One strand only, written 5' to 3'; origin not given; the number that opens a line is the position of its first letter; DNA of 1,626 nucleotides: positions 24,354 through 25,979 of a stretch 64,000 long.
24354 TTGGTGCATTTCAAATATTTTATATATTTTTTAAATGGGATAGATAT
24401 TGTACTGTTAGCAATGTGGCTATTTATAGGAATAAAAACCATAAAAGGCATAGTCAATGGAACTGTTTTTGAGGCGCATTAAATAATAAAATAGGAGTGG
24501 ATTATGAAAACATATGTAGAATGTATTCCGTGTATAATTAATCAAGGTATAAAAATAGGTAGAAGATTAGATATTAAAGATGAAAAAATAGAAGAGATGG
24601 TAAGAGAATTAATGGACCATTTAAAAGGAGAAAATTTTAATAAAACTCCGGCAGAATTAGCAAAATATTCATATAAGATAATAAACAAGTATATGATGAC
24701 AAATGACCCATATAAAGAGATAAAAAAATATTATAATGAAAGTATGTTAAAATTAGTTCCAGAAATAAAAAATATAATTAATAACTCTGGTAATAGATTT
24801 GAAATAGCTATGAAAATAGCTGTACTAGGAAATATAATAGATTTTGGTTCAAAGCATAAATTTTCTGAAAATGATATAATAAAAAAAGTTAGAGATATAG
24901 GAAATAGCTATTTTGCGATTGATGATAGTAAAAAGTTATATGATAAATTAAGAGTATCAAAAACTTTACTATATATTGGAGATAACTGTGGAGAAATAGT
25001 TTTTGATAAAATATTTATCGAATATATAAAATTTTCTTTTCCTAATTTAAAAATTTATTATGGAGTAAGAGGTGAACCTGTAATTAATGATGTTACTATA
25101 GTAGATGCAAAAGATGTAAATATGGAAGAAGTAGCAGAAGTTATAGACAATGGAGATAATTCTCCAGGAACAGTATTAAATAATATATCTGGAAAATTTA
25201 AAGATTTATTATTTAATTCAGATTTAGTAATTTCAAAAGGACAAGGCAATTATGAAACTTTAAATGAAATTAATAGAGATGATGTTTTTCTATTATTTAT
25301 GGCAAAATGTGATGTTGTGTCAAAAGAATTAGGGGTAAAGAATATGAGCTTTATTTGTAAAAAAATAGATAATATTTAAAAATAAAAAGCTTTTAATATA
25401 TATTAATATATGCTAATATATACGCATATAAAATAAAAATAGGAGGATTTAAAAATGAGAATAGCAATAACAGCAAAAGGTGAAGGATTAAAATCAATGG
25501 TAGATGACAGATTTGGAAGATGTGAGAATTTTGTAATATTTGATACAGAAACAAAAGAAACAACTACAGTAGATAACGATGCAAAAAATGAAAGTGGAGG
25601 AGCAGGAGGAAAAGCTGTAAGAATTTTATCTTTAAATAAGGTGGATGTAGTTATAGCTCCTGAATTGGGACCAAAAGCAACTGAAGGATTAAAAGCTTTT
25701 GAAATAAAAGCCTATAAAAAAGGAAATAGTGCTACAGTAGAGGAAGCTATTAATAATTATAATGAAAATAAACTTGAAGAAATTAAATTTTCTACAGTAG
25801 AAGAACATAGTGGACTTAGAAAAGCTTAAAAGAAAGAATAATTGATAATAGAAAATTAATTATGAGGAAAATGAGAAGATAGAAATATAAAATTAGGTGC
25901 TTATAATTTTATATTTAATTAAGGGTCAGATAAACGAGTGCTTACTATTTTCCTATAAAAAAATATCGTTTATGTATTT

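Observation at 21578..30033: Eleven-gene Fe-S / NifX-like island of unknown function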

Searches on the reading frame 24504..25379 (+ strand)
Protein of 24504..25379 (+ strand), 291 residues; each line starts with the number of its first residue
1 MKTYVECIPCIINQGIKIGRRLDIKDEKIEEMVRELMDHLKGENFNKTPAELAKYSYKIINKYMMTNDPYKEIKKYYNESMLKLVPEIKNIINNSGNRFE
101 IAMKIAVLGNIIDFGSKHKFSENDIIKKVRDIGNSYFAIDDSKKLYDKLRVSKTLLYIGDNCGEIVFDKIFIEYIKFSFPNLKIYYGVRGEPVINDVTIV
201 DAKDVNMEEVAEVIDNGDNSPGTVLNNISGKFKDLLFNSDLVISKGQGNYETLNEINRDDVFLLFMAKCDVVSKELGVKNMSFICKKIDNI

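Call 5: search_protein_families(library=pfam, proteins=[window:24504-25379:+], max_evalue=0.01)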
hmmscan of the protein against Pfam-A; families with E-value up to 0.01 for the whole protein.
window:24504-25379:+ (291 aa): 1 family
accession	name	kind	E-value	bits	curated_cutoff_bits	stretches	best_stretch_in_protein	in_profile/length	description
PF01937.24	ARMT1-like_dom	-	4.7e-70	236.7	25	1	3-280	1-307/311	Damage-control phosphatase ARMT1-like domain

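Call 8: search_protein_families(library=ncbifam, proteins=[window:24504-25379:+], max_evalue=0.001)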
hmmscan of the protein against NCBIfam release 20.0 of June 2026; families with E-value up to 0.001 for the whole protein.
window:24504-25379:+ (291 aa): 2 families
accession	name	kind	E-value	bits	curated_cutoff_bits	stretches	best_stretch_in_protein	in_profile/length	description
NF040824.1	damage_ctl_Phtase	equivalog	4.8e-62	210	440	1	1-286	1-282/282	damage-control phosphatase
NF041594.1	dam_ctlPhtase_Archglob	equivalog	4e-44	151.1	500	1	1-284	1-283/287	damage-control phosphatase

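Call 61: search_solved_structures(query=window:24504-25376:+, max_evalue=0.001)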
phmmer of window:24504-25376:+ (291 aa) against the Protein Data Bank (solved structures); distinct sequences matched with E-value up to 0.001: 2.
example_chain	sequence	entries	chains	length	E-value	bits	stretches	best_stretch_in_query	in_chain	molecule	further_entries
2g8l_A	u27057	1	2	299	9.9e-44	153.1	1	1-287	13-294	287aa long hypothetical protein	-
2ffj_A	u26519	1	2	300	7e-33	117.5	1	7-287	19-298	conserved hypothetical protein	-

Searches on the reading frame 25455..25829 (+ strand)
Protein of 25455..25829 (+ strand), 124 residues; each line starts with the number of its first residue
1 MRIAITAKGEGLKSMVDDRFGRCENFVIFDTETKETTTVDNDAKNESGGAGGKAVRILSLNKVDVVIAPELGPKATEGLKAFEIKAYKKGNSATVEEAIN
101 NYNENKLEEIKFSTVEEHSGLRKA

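Call 5: search_protein_families(library=pfam, proteins=[window:25455-25829:+], max_evalue=0.01)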
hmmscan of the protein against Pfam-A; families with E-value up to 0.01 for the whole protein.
window:25455-25829:+ (124 aa): 1 family
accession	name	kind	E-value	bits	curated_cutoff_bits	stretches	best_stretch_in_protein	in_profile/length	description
PF02579.22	Nitro_FeMo-Co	-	5.4e-23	81.5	26.3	1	13-103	2-93/94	Dinitrogenase iron-molybdenum cofactor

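Call 8: search_protein_families(library=ncbifam, proteins=[window:25455-25829:+], max_evalue=0.001)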
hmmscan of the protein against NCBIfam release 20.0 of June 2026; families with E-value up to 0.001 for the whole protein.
window:25455-25829:+ (124 aa): 3 families
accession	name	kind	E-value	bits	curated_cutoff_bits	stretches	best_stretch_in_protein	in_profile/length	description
NF041136.1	MrpORP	equivalog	1.1e-09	38.1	450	1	1-106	265-364/365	iron-sulfur cluster carrier protein MrpORP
TIGR01290.1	nifB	equivalog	5e-05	22.2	343.65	1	2-102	331-437/441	nitrogenase cofactor biosynthesis protein NifB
TIGR02663.1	nifX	equivalog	0.0002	21.8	112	1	1-102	1-103/119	nitrogen fixation protein NifX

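Call 45: search_solved_structures(query=window:25455-25826:+, max_evalue=0.01)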
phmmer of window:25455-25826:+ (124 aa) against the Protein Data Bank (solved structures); distinct sequences matched with E-value up to 0.01: 5.
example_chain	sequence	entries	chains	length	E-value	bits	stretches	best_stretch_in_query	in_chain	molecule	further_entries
1rdu_A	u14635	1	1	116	1.5e-18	70.3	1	2-114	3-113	conserved hypothetical protein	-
2wfb_A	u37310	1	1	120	2.2e-15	60.1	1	2-105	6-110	PUTATIVE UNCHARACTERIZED PROTEIN ORP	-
1eo1_A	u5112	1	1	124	1e-12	51.5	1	1-111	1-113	HYPOTHETICAL PROTEIN MTH1175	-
1t3v_A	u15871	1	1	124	0.00015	25.2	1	7-118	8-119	conserved hypothetical protein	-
1o13_A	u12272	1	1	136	0.0002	24.8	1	7-118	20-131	probable NifB protein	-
